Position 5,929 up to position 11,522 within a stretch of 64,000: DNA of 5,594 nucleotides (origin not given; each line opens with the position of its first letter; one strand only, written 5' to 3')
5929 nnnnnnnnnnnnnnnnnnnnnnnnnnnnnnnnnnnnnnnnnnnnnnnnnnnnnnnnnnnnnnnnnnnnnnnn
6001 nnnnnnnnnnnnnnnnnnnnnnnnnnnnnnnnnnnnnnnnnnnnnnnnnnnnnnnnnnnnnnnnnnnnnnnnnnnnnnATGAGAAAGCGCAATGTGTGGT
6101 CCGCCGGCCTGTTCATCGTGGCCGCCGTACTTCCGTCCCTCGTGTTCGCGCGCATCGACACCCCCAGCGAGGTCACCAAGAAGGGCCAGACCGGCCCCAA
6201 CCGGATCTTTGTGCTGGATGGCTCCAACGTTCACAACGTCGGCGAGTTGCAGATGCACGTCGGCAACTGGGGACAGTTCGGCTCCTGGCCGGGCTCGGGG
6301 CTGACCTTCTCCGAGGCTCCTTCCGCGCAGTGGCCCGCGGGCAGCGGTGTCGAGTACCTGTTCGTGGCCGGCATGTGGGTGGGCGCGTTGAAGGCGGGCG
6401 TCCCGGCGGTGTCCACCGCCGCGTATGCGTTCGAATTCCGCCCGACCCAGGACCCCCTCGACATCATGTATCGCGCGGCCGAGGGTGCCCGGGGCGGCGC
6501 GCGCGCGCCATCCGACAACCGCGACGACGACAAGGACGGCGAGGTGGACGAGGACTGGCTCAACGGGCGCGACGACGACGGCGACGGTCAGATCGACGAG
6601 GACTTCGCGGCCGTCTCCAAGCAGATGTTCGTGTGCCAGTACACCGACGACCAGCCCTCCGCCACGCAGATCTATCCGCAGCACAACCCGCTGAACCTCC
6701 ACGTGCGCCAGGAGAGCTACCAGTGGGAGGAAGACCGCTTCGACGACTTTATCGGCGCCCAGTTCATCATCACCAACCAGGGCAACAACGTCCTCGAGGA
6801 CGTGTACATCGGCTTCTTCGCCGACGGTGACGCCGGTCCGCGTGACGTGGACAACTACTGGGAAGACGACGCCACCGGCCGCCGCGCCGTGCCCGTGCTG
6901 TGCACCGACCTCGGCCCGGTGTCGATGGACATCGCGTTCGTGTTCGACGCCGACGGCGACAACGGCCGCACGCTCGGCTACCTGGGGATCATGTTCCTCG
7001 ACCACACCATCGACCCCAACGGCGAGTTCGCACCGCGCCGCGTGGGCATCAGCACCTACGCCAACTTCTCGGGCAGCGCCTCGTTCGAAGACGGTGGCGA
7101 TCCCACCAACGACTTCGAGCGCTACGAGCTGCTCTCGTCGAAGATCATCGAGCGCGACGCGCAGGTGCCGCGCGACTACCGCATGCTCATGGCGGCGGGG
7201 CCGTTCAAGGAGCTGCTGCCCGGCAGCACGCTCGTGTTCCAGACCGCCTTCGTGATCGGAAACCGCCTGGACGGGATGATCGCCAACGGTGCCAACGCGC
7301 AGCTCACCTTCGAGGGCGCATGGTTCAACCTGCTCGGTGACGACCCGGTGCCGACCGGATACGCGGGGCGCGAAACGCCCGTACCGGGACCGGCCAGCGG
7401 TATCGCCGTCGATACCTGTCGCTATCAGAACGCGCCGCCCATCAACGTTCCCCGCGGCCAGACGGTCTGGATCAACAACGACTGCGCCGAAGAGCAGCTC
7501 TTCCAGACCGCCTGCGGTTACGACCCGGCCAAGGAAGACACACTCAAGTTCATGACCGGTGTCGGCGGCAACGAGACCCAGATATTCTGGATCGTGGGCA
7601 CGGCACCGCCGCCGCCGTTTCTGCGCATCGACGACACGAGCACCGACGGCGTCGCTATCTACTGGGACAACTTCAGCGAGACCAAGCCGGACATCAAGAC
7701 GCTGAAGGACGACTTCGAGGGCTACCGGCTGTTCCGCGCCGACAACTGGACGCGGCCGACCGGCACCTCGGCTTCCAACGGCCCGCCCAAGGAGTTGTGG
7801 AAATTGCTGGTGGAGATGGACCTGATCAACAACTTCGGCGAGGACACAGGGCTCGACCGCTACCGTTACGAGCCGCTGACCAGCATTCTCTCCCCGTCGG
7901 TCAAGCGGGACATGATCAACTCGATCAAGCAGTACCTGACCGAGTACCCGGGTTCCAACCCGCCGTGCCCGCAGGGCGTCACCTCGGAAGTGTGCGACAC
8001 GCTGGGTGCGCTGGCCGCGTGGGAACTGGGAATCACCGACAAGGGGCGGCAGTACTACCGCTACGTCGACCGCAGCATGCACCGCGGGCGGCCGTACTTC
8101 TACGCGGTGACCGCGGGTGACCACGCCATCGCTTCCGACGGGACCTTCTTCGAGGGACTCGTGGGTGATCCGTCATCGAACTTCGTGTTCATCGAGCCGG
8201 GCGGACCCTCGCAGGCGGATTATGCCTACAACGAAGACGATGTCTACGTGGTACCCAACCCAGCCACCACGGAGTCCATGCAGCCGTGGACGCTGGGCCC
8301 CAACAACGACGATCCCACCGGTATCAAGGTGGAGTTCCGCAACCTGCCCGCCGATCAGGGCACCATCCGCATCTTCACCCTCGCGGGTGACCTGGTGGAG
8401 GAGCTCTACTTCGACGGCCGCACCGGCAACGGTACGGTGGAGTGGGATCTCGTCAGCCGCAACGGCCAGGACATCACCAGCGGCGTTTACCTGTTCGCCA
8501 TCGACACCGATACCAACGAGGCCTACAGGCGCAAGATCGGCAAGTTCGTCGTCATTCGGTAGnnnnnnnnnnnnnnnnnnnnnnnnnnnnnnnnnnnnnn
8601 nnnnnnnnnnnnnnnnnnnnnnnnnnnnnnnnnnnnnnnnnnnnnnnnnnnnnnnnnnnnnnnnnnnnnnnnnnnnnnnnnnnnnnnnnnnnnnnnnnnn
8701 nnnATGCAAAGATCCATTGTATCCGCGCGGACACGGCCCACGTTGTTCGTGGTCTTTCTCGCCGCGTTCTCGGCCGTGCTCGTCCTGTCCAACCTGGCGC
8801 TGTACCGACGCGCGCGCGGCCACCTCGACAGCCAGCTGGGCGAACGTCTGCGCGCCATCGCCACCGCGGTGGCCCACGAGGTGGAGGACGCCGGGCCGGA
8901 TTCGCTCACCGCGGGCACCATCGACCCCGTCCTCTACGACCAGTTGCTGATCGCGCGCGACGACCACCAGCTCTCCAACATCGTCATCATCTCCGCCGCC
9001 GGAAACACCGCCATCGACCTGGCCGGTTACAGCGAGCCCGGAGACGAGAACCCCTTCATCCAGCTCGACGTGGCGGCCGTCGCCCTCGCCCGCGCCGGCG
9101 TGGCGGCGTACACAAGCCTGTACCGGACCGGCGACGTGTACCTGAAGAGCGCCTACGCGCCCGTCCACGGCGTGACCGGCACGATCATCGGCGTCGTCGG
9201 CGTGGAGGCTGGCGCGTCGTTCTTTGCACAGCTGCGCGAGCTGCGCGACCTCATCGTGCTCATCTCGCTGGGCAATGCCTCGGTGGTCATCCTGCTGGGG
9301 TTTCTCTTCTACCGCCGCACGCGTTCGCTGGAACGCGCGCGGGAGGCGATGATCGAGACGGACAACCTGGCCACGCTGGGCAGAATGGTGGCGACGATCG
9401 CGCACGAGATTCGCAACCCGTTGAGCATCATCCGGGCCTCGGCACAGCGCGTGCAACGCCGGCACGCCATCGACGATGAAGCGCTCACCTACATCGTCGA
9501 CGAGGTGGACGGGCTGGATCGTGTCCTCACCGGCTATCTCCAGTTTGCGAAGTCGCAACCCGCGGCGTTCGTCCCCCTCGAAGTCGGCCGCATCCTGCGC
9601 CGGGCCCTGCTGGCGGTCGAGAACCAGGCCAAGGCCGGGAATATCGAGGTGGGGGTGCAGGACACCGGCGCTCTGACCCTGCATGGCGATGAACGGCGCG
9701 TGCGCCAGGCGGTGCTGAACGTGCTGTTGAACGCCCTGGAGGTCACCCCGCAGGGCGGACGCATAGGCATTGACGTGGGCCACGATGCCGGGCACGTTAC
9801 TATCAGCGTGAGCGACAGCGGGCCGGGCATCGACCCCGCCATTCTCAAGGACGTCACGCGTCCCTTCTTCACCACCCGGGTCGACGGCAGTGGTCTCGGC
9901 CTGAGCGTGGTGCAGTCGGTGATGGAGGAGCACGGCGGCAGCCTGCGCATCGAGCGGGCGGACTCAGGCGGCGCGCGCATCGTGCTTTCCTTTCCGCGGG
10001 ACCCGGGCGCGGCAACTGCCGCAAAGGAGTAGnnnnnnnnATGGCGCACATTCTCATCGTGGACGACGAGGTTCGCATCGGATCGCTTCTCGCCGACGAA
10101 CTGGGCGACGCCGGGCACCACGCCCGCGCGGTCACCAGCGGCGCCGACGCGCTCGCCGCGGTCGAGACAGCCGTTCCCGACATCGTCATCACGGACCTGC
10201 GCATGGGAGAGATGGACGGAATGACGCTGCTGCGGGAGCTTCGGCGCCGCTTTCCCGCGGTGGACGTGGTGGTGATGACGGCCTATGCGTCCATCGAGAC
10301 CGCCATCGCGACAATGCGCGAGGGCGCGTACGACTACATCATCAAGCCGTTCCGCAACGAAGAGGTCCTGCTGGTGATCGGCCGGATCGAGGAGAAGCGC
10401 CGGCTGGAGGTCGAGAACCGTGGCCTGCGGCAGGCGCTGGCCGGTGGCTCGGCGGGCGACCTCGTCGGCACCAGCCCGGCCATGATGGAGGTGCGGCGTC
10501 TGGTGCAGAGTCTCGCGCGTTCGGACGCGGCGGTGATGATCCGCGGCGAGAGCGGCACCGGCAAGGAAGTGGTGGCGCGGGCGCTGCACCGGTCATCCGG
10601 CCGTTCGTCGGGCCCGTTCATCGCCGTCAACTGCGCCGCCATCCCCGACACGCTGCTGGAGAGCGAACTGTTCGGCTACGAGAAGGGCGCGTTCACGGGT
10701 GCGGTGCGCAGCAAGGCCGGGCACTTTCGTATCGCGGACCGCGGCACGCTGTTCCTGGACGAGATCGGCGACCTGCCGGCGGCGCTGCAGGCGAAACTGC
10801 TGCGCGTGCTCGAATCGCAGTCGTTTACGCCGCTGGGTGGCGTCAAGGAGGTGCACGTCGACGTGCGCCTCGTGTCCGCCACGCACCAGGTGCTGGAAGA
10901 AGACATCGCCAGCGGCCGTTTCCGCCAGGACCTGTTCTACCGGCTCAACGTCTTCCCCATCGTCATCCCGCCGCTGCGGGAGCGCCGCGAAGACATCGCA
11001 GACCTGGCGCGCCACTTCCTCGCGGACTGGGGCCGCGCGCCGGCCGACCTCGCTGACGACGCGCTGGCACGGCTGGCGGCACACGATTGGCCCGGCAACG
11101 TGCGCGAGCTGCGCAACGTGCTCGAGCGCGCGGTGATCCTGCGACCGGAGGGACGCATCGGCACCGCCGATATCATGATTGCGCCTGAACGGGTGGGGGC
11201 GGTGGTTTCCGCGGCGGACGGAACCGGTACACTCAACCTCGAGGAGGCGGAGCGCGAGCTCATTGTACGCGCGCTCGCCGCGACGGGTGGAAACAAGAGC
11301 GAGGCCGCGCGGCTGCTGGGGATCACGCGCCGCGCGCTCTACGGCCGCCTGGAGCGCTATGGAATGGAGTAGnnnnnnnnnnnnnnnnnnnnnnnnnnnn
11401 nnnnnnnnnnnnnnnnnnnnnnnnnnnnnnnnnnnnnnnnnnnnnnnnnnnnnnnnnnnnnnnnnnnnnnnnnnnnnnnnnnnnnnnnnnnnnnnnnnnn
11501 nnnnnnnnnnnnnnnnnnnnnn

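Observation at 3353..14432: Duplicated 826-aa secreted Ca-binding/T9SS-tail proteins next to a sigma54-dependent two-component system and an envelope operon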

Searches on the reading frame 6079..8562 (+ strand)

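Call 10: search_protein_families(library=pfam, proteins=[window:6079-8562:+], max_evalue=0.1)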
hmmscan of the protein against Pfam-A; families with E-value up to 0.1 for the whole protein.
window:6079-8562:+ (827 aa): 1 family
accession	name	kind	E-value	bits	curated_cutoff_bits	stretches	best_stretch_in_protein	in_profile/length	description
PF13860.13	FlgD_ig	-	0.012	16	27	1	755-812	19-77/79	FlgD Ig-like domain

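Call 11: search_protein_families(library=ncbifam, proteins=[window:6079-8562:+], max_evalue=0.1)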
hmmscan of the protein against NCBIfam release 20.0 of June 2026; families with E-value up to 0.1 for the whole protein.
window:6079-8562:+ (827 aa): 5 families
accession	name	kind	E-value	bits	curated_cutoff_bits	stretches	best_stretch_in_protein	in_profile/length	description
NF052228.1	T9SS_PorZ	equivalog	2.3e-06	26.4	260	1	720-820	671-753/757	type IX secretion system anionic LPS delivery protein PorZ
NF005176.1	PRK06655.1-1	equivalog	0.0014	18.6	230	1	746-813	85-152/197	flagellar hook assembly protein FlgD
NF052323.1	T9SSA_dep_M6i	equivalog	0.0014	16.7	600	1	745-827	967-1043/1043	T9SS-dependent M6-like inactivated metalloprotease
TIGR04183.1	Por_Secre_tail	domain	0.0074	16.2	23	1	745-820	6-69/72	T9SS type A sorting domain-containing protein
NF033707.1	T9SS_sortase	equivalog_domain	0.021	12.5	420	1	762-825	1026-1094/1095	type IX secretion system sortase PorU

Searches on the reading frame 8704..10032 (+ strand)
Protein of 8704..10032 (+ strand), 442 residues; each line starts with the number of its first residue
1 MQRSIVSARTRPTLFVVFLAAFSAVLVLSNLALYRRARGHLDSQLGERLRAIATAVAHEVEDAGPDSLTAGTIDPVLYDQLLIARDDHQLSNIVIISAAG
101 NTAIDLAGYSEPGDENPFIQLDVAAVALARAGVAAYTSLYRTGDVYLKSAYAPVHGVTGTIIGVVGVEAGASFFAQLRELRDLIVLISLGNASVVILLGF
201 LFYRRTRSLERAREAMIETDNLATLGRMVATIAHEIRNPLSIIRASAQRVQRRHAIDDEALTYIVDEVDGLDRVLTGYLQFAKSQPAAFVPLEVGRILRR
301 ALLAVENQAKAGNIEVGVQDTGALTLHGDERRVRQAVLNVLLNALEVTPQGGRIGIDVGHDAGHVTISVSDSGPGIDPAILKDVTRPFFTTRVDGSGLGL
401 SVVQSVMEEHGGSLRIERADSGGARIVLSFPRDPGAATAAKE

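Call 10: search_protein_families(library=pfam, proteins=[window:8704-10032:+], max_evalue=0.1)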
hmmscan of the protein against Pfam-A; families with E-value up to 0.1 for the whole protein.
window:8704-10032:+ (442 aa): 5 families
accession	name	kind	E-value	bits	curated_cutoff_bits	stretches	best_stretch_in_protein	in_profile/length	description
PF02518.31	HATPase_c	-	7.5e-25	88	26.4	1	328-433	1-110/111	Histidine kinase-, DNA gyrase B-, and HSP90-like ATPase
PF00512.31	HisKA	-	2.7e-10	40.6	26.9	1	225-285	2-64/66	His Kinase A (phospho-acceptor) domain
PF13581.12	HATPase_c_2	-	3.3e-07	30.8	27.4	1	332-426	31-123/127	Histidine kinase-like ATPase domain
PF10090.15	HPTransfase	-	0.083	13.1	22.9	0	331-380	30-81/123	Histidine phosphotransferase C-terminal domain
PF02763.20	Diphtheria_C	-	0.096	12.8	25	0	397-437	105-145/187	Diphtheria toxin, C domain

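Call 11: search_protein_families(library=ncbifam, proteins=[window:8704-10032:+], max_evalue=0.1)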
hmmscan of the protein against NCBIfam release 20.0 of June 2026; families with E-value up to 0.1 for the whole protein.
window:8704-10032:+ (442 aa): 85 families (the best 25 are shown)
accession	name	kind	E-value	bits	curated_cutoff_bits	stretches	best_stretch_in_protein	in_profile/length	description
NF008468.0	PRK11360.1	equivalog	3.5e-50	171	646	1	208-435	379-611/616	two-component system sensor histidine kinase AtoS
NF007688.0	PRK10364.1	equivalog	3.3e-49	167.9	479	1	164-432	177-451/460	two-component system sensor histidine kinase ZraS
NF053867.1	SprKinKinDBac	equivalog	3.6e-32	111.5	775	1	193-431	257-496/500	sporulation kinase KinD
NF008312.0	PRK11100.1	equivalog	1.1e-30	107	356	1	205-432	235-474/477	two-component system sensor histidine kinase CreC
TIGR01386.1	cztS_silS_copS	subfamily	6.9e-26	91.2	292.55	1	224-431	240-457/457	heavy metal sensor histidine kinase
TIGR02916.1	PEP_his_kin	equivalog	4.9e-25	88.2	300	1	210-431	460-679/679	XrtA/PEP-CTERM system histidine kinase PrsK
NF010411.0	PRK13837.1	equivalog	8.8e-25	86.8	647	1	216-440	441-683/828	two-component system VirA-like sensor kinase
TIGR02966.1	phoR_proteo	equivalog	1.4e-24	86.8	334.2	1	228-425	117-328/333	phosphate regulon sensor histidine kinase PhoR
NF046044.1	PnpS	equivalog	1.6e-24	86.7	400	1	229-431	174-390/390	two-component system histidine kinase PnpS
NF012163.2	BaeS_SmeS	equivalog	3e-24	85.8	500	1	227-431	242-457/457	sensor histidine kinase efflux regulator BaeS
NF047794.1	HisKinPtgB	equivalog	7.7e-24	83.9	1000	1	209-431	426-654/656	two-component system sensor histidine kinase PgtB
NF058527.1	HistKinChvGCaul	equivalog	2.1e-22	79.6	740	1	206-427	289-528/535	two-component sensor histidine kinase ChvG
NF007007.0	PRK09470.1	equivalog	6.5e-22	78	486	1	225-431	245-458/463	envelope stress sensor histidine kinase CpxA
NF007837.0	PRK10549.1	equivalog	9e-22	77.4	603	1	228-432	243-458/466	envelope stress sensor histidine kinase BaeS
NF007004.0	PRK09467.1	equivalog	3.7e-21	75.5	415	1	228-432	235-436/440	two-component system sensor histidine kinase EnvZ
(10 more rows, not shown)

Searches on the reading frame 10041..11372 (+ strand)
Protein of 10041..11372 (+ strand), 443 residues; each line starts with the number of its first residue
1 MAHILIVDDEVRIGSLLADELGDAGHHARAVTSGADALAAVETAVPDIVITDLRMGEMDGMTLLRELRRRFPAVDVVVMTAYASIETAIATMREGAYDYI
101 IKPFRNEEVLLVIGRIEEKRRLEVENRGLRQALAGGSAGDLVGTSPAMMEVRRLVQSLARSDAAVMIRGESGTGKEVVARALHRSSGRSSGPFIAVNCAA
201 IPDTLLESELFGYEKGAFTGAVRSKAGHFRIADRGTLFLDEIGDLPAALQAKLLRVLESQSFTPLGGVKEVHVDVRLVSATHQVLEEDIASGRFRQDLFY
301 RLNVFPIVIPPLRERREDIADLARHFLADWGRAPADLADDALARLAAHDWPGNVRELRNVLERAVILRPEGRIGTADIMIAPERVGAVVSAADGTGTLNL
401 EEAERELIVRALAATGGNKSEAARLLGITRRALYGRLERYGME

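Call 10: search_protein_families(library=pfam, proteins=[window:10041-11372:+], max_evalue=0.1)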
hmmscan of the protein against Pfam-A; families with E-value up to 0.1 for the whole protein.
window:10041-11372:+ (443 aa): 18 families
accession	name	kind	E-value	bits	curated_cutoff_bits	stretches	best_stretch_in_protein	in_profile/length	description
PF00158.32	Sigma54_activat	-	6.8e-71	237.8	20.2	1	141-307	1-167/168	Sigma-54 interaction domain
PF00072.30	Response_reg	-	1.8e-26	92.9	30.2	1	4-110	1-107/111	Response regulator receiver domain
PF14532.12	Sigma54_activ_2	-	4.7e-22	79.1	25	1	142-312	1-138/138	Sigma-54 interaction domain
PF25601.1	AAA_lid_14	-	9.7e-20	70.6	27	1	313-378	1-70/87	AAA+ ATPase lid domain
PF02954.25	HTH_8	-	1.1e-15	57.5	22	1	400-440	2-42/42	Bacterial regulatory protein, Fis family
PF13518.12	HTH_28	-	2.3e-05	24.8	25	1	404-440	1-36/52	Helix-turn-helix domain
PF13384.12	HTH_23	-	4e-05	23.7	24.6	1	400-440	2-41/50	Homeodomain-like domain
PF07728.20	AAA_5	-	0.00015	22.2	22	1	165-282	2-122/139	AAA domain (dynein-related subfamily)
PF13191.12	AAA_16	-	0.00028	21.9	32.6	1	150-254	11-117/167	AAA ATPase domain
PF13556.12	HTH_30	-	0.0015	18.7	27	1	409-439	5-35/59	PucR C-terminal helix-turn-helix domain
PF13551.12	HTH_29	-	0.0026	18.2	28.1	1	408-440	4-36/64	Winged helix-turn helix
PF01078.27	Mg_chelatase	-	0.0063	16.4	20.3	0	220-261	93-134/207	Magnesium chelatase, subunit ChlI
PF07724.20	AAA_2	-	0.016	15.7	27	1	163-278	4-119/166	AAA domain (Cdc48 subfamily)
PF00004.35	AAA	-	0.022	15.6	21.2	1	166-296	2-125/131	ATPase family associated with various cellular activities (AAA)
PF12775.13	AAA_7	-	0.03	14.3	25.8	1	149-197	20-68/181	P-loop containing dynein motor region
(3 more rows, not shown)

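Call 11: search_protein_families(library=ncbifam, proteins=[window:10041-11372:+], max_evalue=0.1)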
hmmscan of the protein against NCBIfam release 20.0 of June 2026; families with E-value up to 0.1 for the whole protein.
window:10041-11372:+ (443 aa): 126 families (the best 25 are shown)
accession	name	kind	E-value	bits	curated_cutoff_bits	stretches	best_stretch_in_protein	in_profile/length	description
NF008469.0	PRK11361.1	equivalog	5.6e-135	450.6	714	1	3-443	6-457/461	acetoacetate metabolism transcriptional regulator AtoC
TIGR01818.1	ntrC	equivalog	2.3e-131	438.8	558.6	2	4-378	1-377/463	nitrogen regulation protein NR(I)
TIGR02915.1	PEP_resp_reg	equivalog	5.2e-122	407.9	502.6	1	4-442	1-444/445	PEP-CTERM-box response regulator transcription factor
NF051870.1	NAssimRespRegNtrX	equivalog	1.5e-117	393.3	600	1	1-441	1-451/452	nitrogen assimilation response regulator NtrX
NF007689.0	PRK10365.1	equivalog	2.8e-115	385.6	760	1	3-439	7-441/441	sigma-54-dependent response regulator transcription factor ZraR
NF008176.1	PRK10923.1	equivalog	1.6e-113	379.8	620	2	3-362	5-365/469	nitrogen regulation protein NR(I)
NF011695.0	PRK15115.1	equivalog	2.6e-106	356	763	1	2-442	7-438/445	two-component system response regulator GlrR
TIGR01817.1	nifA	equivalog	1.4e-104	350.8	528.85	2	134-381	191-441/534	nif-specific transcriptional activator NifA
NF041946.1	LuxO_transreg_Vib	equivalog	1.4e-104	350.5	800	1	7-374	2-372/463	quorum-sensing sigma-54 dependent transcriptional regulator LuxO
NF041552.1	TF_PrdR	equivalog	4.9e-99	332.2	795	1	119-441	248-577/577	sigma-54 dependent transcriptional regulator PrdR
NF049963.1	RespRegFlgRCampy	domain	1.1e-98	330.9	750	1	4-441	3-428/429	fla regulon two-component system response regulator FlgR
TIGR02329.1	propionate_PrpR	equivalog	6.3e-94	315.5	499.2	1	124-438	196-525/526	propionate catabolism operon regulatory protein PrpR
NF038308.1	RNA_repair_RtcR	equivalog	1.6e-93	314.4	650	1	109-441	150-517/530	RNA repair transcriptional activator RtcR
NF003451.0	PRK05022.1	equivalog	4.1e-93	312.8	476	1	120-439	172-507/512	nitric oxide reductase transcriptional regulator NorR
NF050807.1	TransRegFlbDCaul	equivalog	2.3e-92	310.2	750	1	12-441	14-439/454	sigma-54-dependent transcriptional regulator FlbD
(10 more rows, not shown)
